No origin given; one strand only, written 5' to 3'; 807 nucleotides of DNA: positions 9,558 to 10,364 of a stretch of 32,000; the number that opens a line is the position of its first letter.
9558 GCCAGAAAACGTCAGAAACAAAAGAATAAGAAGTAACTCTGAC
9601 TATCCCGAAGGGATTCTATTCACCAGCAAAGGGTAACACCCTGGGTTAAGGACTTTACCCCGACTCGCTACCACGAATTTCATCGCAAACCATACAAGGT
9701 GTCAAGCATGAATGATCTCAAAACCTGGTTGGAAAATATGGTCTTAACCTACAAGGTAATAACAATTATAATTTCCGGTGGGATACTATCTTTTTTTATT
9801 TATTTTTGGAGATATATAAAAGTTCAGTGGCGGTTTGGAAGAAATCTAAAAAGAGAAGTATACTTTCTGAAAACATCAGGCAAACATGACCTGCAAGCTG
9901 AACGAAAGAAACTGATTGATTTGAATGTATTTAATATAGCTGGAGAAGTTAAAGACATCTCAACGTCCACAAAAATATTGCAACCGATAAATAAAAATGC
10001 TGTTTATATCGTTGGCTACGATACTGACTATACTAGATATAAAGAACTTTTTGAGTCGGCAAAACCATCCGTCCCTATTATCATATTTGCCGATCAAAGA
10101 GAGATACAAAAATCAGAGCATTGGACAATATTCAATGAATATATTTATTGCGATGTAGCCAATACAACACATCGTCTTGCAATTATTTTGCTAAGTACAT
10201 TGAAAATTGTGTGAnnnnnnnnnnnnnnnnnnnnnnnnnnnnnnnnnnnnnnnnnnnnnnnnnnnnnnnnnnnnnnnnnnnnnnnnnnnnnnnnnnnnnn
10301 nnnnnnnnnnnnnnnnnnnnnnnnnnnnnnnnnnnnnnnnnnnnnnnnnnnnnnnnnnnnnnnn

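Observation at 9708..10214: An AT-rich gene for a single-pass membrane protein sits between cmr6 and cas6: a candidate type III ancillary effector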

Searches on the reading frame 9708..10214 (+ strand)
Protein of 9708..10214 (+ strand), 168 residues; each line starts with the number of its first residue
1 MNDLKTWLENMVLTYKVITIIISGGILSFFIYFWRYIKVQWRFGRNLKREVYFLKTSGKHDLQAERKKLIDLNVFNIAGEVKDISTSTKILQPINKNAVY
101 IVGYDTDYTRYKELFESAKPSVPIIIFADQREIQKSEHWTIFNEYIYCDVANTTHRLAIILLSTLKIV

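Call 7: search_protein_families(library=pfam, proteins=[window:9708-10214:+], max_evalue=0.1)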
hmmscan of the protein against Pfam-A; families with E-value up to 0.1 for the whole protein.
window:9708-10214:+ (168 aa): 1 family
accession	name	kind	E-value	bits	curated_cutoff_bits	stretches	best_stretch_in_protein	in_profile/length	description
PF05448.18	AXE1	-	0.043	13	21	1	90-158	195-263/321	Acetyl xylan esterase (AXE1)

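Call 8: search_protein_families(library=padloc, proteins=[window:9708-10214:+], max_evalue=10)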
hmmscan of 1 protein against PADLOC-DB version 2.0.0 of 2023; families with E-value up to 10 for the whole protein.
window:9708-10214:+ (168 aa): 1 family
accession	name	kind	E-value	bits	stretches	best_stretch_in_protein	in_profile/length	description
PDLC01057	C3a59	-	8.9e-13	46.6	1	3-158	4-153/167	trans-membrane (TM)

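Call 9: search_protein_families(library=ncbifam, proteins=[window:9708-10214:+], max_evalue=10)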
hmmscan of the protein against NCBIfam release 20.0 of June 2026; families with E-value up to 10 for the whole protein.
window:9708-10214:+ (168 aa): 0 families

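Call 11: find_homologous_proteins(query=window:9708-10214:+, max_evalue=0.001)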
Query window:9708-10214:+ (168 aa): 25 proteins with E <= 0.001 among 51 candidates.
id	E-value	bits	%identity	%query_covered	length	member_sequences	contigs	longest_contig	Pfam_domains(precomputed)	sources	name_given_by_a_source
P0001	1.9e-92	325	86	100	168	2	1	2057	-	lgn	-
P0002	1.9e-83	296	86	96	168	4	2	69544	-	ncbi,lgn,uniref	ncbi:hypothetical protein [Candidatus Electrothrix sp.]|uniref:hypothetical protein n=1 Tax=Candidat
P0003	3.9e-70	253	69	100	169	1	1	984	-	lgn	-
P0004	2.3e-69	250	67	100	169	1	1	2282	-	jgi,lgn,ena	-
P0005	3.6e-62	227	63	100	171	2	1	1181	-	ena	-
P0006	9.8e-58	212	61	100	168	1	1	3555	-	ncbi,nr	ncbi:MAG: hypothetical protein D3910_04035 [Candidatus Electrothrix sp. ATG2]|nr:hypothetical protei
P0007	2.4e-52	195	55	100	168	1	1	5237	-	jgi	jgi:cell division protein FtsX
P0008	1.0e-51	193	61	90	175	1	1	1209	-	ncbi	-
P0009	1.2e-47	180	58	85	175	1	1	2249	-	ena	-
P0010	1.4e-47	179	52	99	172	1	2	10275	-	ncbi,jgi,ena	-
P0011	2.1e-47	179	57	92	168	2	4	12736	-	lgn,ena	-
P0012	6.4e-47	177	49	99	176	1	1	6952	-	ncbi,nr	ncbi:MAG: hypothetical protein GY737_30020 [Desulfobacteraceae bacterium]|nr:hypothetical protein [D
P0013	2.0e-46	176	58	82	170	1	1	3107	-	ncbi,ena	-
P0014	1.6e-44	170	56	97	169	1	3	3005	-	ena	-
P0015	4.3e-44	168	51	89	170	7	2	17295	-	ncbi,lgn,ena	-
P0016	4.7e-43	165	50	89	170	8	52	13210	-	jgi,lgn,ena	-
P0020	4.7e-41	158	54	90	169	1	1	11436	-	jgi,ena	-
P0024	5.9e-37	145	50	85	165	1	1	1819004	-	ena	-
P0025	1.4e-36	144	53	87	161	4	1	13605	-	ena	-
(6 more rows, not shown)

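Call 17: search_solved_structures(query=A1, max_evalue=10, show_alignments=2)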
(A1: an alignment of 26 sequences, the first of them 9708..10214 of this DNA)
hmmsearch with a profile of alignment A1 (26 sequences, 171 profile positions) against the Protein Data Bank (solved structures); distinct sequences matched with E-value up to 10: 1.
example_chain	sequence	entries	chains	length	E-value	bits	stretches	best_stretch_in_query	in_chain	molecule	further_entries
4z0n_A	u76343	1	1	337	0.78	12.8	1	55-134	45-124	Periplasmic binding protein/LacI transcriptional regulator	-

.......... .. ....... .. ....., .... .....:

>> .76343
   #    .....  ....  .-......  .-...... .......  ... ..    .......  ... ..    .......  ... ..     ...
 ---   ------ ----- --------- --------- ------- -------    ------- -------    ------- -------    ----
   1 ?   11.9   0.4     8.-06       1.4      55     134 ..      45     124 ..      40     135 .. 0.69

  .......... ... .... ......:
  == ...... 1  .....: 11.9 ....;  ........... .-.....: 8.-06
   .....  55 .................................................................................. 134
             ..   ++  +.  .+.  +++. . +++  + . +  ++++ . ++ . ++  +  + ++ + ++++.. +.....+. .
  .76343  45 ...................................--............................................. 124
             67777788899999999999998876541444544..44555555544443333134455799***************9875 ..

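Call 25: predict_structure(alignment_id=A1)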
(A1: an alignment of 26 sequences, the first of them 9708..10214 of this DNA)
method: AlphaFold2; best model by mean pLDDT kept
length: 168 residues; sequences in the alignment: 26
mean_pLDDT: 84.8   pTM: 0.74
mean pLDDT of the five models: 84.8, 83.9, 83.6, 83.6, 82.8
residues with pLDDT >= 90: 68; 70-90: 84; 50-70: 16; < 50: 0
segments of 3 or more residues with pLDDT < 50: none
pLDDT, mean of each block of 10 residues (from residue 1): 72 69 70 83 83 89 90 89 89 80 94 89 91 91 90 90 83
secondary structure, 60 per line:
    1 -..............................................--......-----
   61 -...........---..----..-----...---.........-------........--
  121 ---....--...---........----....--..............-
elements in order: H2-47 E50-55 H62-72 E98-103 H111-118 E124-127 H136-143 E148-151 H154-167

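Call 28: search_protein_representatives(alignment_id=A1)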
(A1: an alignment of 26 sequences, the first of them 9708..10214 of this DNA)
Query: 26 sequences, 171 profile positions. Proteins with E-value up to 0.001 (for the whole library): 102; up to 1e-10: 47; up to 1e-30: 12. The best 102 are listed.
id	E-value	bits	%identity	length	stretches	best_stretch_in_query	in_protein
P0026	8.5e-72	256.8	-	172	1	1-170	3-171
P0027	5.0e-65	234.8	-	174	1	4-171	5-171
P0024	9.5e-63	227.3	-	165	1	2-170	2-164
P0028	1.3e-53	197.6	-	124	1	49-171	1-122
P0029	8.2e-47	175.5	-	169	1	4-171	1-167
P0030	3.3e-44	167.0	-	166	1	8-168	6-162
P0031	1.1e-43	165.3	-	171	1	14-171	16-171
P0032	4.5e-41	156.8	-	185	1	4-171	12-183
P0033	4.2e-40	153.6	-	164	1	5-170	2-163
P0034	6.6e-32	127.0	-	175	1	5-169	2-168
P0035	1.4e-31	125.9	-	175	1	6-167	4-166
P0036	7.2e-31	123.6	-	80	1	93-171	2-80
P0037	9.6e-30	119.9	-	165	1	6-169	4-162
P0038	1.6e-28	116.0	-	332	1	52-169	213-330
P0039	3.0e-27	111.8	-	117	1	8-116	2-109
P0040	3.2e-25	105.2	-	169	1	10-161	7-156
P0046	2.5e-22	95.8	-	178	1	7-168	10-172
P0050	2.3e-20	89.4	-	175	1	8-168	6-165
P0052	8.6e-18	81.0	-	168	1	13-166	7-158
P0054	4.4e-16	75.4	-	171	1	9-168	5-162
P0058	4.6e-14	68.9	-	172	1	9-167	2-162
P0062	7.3e-13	65.0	-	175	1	5-168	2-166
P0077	8.4e-10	55.0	-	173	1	4-160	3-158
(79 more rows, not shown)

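Call 31: fold_search(model_id=the predicted structure, library=pdb)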
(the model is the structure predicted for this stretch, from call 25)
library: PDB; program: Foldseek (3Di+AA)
matches with E <= 10: 1194; with E <= 0.001: 0
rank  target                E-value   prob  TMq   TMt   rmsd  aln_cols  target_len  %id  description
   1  7en6_B                8.8e-03  0.98  0.43  0.41   8.5       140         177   16  The crystal structure of Escherichia coli MurR in apo form (released 2022-04-20)
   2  1oi7                  1.0e-02  0.99  0.47  0.32   6.3       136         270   20  The Crystal Structure of Succinyl-CoA synthetase alpha subunit from Thermus Thermophilus (released 2003-07-04)
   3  7en6_A                1.0e-02  0.98  0.43  0.43   7.3       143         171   15  The crystal structure of Escherichia coli MurR in apo form (released 2022-04-20)
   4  1qo0_E                1.6e-02  0.99  0.50  0.44   4.2       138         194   14  Amide receptor of the amidase operon of Pseudomonas aeruginosa (AmiC) complexed with the negative regulator AmiR. (released 1999-12-23)
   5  5v57_A                2.2e-02  0.89  0.39  0.14   5.8       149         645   11  3.0A SYN structure of the multi-domain human smoothened receptor in complex with TC114 (released 2017-05-24)
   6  5v56_B                2.3e-02  0.84  0.38  0.14   5.7       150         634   11  2.9A XFEL structure of the multi-domain human smoothened receptor (with E194M mutation) in complex with TC114 (released 2017-05-24)
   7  7en6_C                2.6e-02  0.96  0.43  0.42   6.6       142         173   15  The crystal structure of Escherichia coli MurR in apo form (released 2022-04-20)
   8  8txl_B                2.6e-02  0.96  0.45  0.30   5.8       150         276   11  Nan Regulatory Protein full length mutant R148A (released 2024-09-11)
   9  6ob8_A                2.8e-02  0.99  0.52  0.31   3.6       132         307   13  Crystal structure of a dual sensor histidine kinase in green light illuminated state (released 2019-09-18)
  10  8tx9_B                2.8e-02  0.95  0.43  0.40   6.7       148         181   12  Nan Regulatory Protein (core isomerase domain) from Streptococcus pneumoniae (released 2024-09-11)
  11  1dbw_B                3.0e-02  0.96  0.45  0.56   4.3       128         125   12  CRYSTAL STRUCTURE OF FIXJ-N (released 1999-11-26)
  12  8v5f_D                3.0e-02  0.96  0.44  0.30   6.4       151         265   10  Nan Regulatory Protein Full-length from Streptococcus pneumoniae (released 2024-12-04)
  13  7en5                  3.0e-02  0.80  0.38  0.34   8.5       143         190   16  The crystal structure of Escherichia coli MurR in complex with N-acetylglucosamine-6-phosphate (released 2022-04-20)
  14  7ddz                  3.0e-02  0.80  0.39  0.19   9.4       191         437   11  The Crystal Structure of Human Neuropeptide Y Y2 Receptor with JNJ-31020028 (released 2021-01-27)
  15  8i5z_D                3.0e-02  0.51  0.32  0.22  11.4       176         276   11  LDH Mutant P101Q-(An unexpected single-point mutation triggers the unleashing of catalytic potential of a NADH-depende (released 2023-09-06)
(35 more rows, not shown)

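Call 32: find_encoding_contigs(protein=P0002, flank=10000, max_places=3)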
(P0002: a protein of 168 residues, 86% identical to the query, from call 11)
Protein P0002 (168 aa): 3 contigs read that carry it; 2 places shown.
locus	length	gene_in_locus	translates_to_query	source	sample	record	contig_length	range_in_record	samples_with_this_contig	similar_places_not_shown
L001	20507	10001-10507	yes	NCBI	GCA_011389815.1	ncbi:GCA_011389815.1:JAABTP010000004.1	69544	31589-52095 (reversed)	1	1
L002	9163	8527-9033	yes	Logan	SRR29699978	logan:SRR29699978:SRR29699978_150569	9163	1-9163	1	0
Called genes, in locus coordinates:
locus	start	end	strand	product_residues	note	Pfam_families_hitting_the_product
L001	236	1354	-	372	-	PF09623:Cas_NE0113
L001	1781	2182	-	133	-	PF15919:HicB_lk_antitox, PF15970:HicB-like_2, PF07878:RHH_5 (weak)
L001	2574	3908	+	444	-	PF03787:RAMPs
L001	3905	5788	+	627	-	PF12469:Cmr2_N, PF22335:Cas10-Cmr2_palm2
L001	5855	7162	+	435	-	PF09700:Cas_Cmr3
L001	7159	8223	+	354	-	PF03787:RAMPs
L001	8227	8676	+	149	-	PF09701:Cas_Cmr5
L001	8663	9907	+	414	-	PF03787:RAMPs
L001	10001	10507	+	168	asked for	-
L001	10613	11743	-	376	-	PF04754:Transposase_31, PF14261:DUF4351 (weak)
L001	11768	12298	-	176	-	PF02283:CobU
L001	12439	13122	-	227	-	PF01987:AIM24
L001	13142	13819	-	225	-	PF01987:AIM24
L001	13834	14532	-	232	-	PF01987:AIM24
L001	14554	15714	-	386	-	PF01435:Peptidase_M48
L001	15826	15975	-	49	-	PF04430:DUF498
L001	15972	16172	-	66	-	PF04430:DUF498 (weak)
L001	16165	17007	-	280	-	-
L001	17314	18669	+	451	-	PF00723:Glyco_hydro_15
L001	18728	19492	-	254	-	-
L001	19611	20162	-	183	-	PF02622:DUF179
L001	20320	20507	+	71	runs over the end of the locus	-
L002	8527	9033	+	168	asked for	-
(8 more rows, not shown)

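Call 34: find_related_loci(query=A1, collection=genome_contigs, flank=10000)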
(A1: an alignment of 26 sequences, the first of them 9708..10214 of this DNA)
Query A1 (168 aa) in genome_contigs; peptide patterns used: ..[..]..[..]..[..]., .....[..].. (x = any residue, [..] = any of these).
103 stretches matched a pattern; 13 encode a relative of the query (tblastn E <= 1e-3); 13 distinct loci.
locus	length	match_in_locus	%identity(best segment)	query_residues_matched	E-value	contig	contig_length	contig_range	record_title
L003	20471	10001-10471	86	8-168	4e-89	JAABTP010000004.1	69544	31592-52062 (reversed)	MAG: Desulfobulbaceae bacterium isolate S24.Bin023 NODE_4_length_69544_cov_13.784804, whole genome shotgun sequence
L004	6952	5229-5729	49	2-168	2e-53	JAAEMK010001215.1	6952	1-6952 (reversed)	MAG: Desulfobacteraceae bacterium isolate Bse_4 BseG_CONTIG3339739, whole genome shotgun sequence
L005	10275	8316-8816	52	1-167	2e-52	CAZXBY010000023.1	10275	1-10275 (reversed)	MAG TPA_asm: Candidatus Woesearchaeota archaeon isolate binchicken_co49_137 genome assembly, contig: NODE_2513_length_10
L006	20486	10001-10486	50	7-168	9e-52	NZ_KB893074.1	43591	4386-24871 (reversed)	Desulfobacter curvatus DSM 3379 B147DRAFT_scaffold_45.46, whole genome shotgun sequence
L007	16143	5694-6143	51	20-168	3e-50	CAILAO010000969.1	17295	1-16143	MAG: uncultured proteobacterium isolate LJ_bin-0460 genome assembly, contig: bin-0460:0969/1126, whole genome shotgun se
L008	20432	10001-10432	49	26-168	8e-42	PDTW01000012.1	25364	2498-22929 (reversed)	MAG: Candidatus Gracilibacteria bacterium isolate DOLJORAL78_24_7 DolJOral78_scaffold_1754, whole genome shotgun sequenc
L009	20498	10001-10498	40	3-168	1e-41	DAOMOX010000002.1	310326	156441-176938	MAG TPA_asm: Candidatus Dojkabacteria bacterium isolate AMR_MDS_5875 NODE_18_length_310326_cov_25.455018, whole genome s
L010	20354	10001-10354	52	40-156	2e-39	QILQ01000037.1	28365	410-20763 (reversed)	MAG: Candidatus Zambryskibacteria bacterium isolate SZUA-15 Ga0063293_10002660, whole genome shotgun sequence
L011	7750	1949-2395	42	21-168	6e-39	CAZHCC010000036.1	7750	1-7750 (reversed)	MAG TPA_asm: uncultured Candidatus Saccharibacteria bacterium isolate binchicken_co186_26 genome assembly, contig: NODE_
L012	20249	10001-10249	41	32-114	2e-18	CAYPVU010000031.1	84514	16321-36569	MAG TPA_asm: uncultured Candidatus Saccharibacteria bacterium isolate binchicken_co23_219 genome assembly, contig: k141_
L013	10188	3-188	60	97-156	2e-17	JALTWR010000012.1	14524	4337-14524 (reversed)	MAG: Candidatus Gracilibacteria bacterium isolate S141_metabat1_scaf2bin.006 S141_NODE_3649_length_14524_cov_4.559630, w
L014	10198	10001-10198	46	1-68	5e-12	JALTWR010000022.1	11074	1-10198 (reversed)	MAG: Candidatus Gracilibacteria bacterium isolate S141_metabat1_scaf2bin.006 S141_NODE_5762_length_11074_cov_4.491276, w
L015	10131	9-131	54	128-167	5e-10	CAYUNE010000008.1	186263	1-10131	MAG TPA_asm: uncultured Desulfobulbia bacterium isolate binchicken_co219_319 genome assembly, contig: k141_1458870, whol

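Call 35: find_encoding_contigs(protein=P0024, flank=10000, max_places=2)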
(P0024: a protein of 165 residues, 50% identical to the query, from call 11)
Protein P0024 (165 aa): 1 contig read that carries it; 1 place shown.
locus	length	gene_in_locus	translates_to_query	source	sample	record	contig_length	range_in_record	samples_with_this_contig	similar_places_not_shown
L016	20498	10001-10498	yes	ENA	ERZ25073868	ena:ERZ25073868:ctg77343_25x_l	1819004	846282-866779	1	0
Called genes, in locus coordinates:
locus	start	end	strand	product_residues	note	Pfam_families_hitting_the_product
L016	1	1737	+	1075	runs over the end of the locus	PF00028:Cadherin (faint), PF23287:KOW7_SPT5 (faint), PF13415:Beta-prop_FBX42 (weak), PF24681:Kelch_KLHDC2_KLHL20_DRC7, PF24981:Beta-prop_ATRN-LZTR1 (weak), PF13415:Beta-prop_FBX42, PF24981:Beta-prop_ATRN-LZTR1, PF24681:Kelch_KLHDC2_KLHL20_DRC7 (weak), +3 more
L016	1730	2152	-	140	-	-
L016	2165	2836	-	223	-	PF08937:ThsB_TIR (weak)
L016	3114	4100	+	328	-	PF13899:Thioredoxin_7, PF13098:Thioredoxin_2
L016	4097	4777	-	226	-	PF06041:DUF924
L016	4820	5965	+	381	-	PF00155:Aminotran_1_2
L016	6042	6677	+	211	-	PF00578:AhpC-TSA, PF08534:Redoxin, PF10417:1-cysPrx_C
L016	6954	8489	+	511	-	PF12161:HsdM_N, PF02384:N6_Mtase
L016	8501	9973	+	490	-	PF18765:Polbeta, PF01420:Methylase_S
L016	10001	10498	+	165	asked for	-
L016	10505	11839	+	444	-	PF18144:SMODS, PF18134:AGS_C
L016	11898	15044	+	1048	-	PF04313:HSDR_N, PF04851:ResIII, PF18766:SWI2_SNF2, PF22679:T1R_D3-like, PF11867:T1RH-like_C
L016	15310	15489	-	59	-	-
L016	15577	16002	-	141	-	PF07361:Cytochrom_B562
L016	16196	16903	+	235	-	PF02798:GST_N, PF13409:GST_N_2, PF13417:GST_N_3 (weak), PF00043:GST_C (weak), PF13410:GST_C_2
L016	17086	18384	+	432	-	PF00174:Oxidored_molyb, PF03404:Mo-co_dimer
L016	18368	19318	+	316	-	PF13442:Cytochrome_CBB3, PF00034:Cytochrom_C, PF13442:Cytochrome_CBB3, PF00034:Cytochrom_C (weak)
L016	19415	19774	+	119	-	PF13442:Cytochrome_CBB3, PF00034:Cytochrom_C (weak)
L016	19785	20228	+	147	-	PF13501:SoxY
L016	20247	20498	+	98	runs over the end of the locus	PF08770:SoxZ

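Call 36: find_encoding_contigs(protein=P0016, flank=10000, max_places=4)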
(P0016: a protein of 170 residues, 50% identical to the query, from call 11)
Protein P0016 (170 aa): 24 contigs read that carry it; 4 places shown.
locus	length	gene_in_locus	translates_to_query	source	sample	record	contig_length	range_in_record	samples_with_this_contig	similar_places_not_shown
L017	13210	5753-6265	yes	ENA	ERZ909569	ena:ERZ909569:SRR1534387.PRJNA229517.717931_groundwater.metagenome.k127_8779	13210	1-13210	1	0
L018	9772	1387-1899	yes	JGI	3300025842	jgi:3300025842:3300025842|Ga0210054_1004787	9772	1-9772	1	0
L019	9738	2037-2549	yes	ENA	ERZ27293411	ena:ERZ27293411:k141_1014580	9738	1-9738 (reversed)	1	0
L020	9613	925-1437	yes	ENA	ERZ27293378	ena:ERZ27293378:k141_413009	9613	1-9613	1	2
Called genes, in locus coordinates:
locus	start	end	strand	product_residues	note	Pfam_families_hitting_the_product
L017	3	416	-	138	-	?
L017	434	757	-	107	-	-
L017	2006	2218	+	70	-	PF13560:HTH_31 (weak), PF12844:HTH_19, PF01381:HTH_3, PF13443:HTH_26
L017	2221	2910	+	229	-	PF20582:UPF0758_N, PF12826:HHH_2 (weak), PF14520:HHH_5, PF04002:RadC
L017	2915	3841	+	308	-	-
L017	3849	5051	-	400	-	PF02384:N6_Mtase, PF05175:MTS (weak), PF20473:MmeI_Mtase (faint), PF07669:Eco57I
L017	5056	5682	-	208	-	PF01726:LexA_DNA_bind, PF00717:Peptidase_S24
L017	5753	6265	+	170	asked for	-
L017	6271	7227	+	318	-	PF18144:SMODS, PF21654:DncV-like_NTFase (weak)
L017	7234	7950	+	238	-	-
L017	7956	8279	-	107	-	-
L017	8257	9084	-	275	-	PF02463:SMC_N, PF13175:AAA_15 (faint), PF13555:AAA_29 (weak), PF00005:ABC_tran, PF13304:AAA_21 (weak)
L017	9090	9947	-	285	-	PF00528:BPD_transp_1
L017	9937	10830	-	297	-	PF00528:BPD_transp_1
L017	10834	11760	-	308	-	PF12849:PBP_like_2, PF13531:SBP_bac_11, PF12727:PBP_like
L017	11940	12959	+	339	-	PF04014:MazE_antitoxin, PF01895:PhoU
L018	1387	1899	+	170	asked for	-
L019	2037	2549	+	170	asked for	-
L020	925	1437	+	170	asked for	-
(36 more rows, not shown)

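Call 37: find_encoding_contigs(protein=P0025, flank=10000, max_places=2)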
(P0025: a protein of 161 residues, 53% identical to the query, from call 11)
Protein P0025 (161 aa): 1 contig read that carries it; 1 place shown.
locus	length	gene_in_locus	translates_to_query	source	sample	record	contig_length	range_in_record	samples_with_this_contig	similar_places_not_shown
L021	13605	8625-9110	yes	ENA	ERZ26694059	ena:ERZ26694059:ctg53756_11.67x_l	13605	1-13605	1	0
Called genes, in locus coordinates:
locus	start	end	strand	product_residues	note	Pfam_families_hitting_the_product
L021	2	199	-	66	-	?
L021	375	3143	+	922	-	PF02739:5_3_exonuc_N, PF01367:5_3_exonuc, PF01612:DNA_pol_A_exo1, PF22619:DNA_polI_exo1 (weak), PF00476:DNA_pol_A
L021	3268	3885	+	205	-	-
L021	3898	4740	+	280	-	PF01149:Fapy_DNA_glyco, PF06831:H2TH, PF06827:zf-FPG_IleRS (weak)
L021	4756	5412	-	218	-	PF03358:FMN_red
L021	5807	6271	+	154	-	PF02463:SMC_N, PF13175:AAA_15, PF13476:AAA_23, PF13304:AAA_21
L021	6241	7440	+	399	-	PF13175:AAA_15, PF13304:AAA_21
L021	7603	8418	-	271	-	PF14355:Abi_C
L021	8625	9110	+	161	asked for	-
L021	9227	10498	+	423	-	PF18134:AGS_C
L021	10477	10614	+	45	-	-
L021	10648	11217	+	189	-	PF01789:PsbP (weak), PF18933:PsbP_2 (weak)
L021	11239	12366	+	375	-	PF27126:NmeDI_C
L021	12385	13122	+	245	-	PF22945:LEM-3_GIY-YIG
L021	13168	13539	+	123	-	-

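Call 39: find_encoding_contigs(protein=P0011, flank=8000, max_places=3)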
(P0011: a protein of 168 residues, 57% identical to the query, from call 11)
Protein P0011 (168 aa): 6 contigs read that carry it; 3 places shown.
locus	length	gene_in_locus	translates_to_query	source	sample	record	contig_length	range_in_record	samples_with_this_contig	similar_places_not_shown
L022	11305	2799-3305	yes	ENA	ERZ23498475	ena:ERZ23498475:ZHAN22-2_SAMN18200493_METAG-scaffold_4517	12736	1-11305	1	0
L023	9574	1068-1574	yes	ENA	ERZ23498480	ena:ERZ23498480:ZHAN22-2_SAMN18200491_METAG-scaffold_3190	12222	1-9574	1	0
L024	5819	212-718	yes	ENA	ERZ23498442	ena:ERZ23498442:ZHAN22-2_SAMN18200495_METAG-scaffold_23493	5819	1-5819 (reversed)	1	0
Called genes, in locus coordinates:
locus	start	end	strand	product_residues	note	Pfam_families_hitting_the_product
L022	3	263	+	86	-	?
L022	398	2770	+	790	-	PF13588:HSDR_N_2, PF02384:N6_Mtase, PF07669:Eco57I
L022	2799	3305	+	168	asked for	-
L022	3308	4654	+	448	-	PF18144:SMODS, PF18134:AGS_C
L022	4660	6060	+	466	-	PF01420:Methylase_S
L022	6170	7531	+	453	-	PF24885:TPR_NPHP3, PF13424:TPR_12, PF13424:TPR_12, PF13424:TPR_12, PF00515:TPR_1, PF13374:TPR_10, PF13424:TPR_12, PF24885:TPR_NPHP3, +21 more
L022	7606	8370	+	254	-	PF05066:HARE-HTH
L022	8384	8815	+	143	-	-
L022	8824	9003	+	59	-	-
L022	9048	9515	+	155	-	-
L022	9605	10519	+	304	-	PF08878:HamA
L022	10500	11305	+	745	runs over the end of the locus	?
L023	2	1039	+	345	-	?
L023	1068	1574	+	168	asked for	-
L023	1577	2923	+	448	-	PF18144:SMODS, PF18134:AGS_C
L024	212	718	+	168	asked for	-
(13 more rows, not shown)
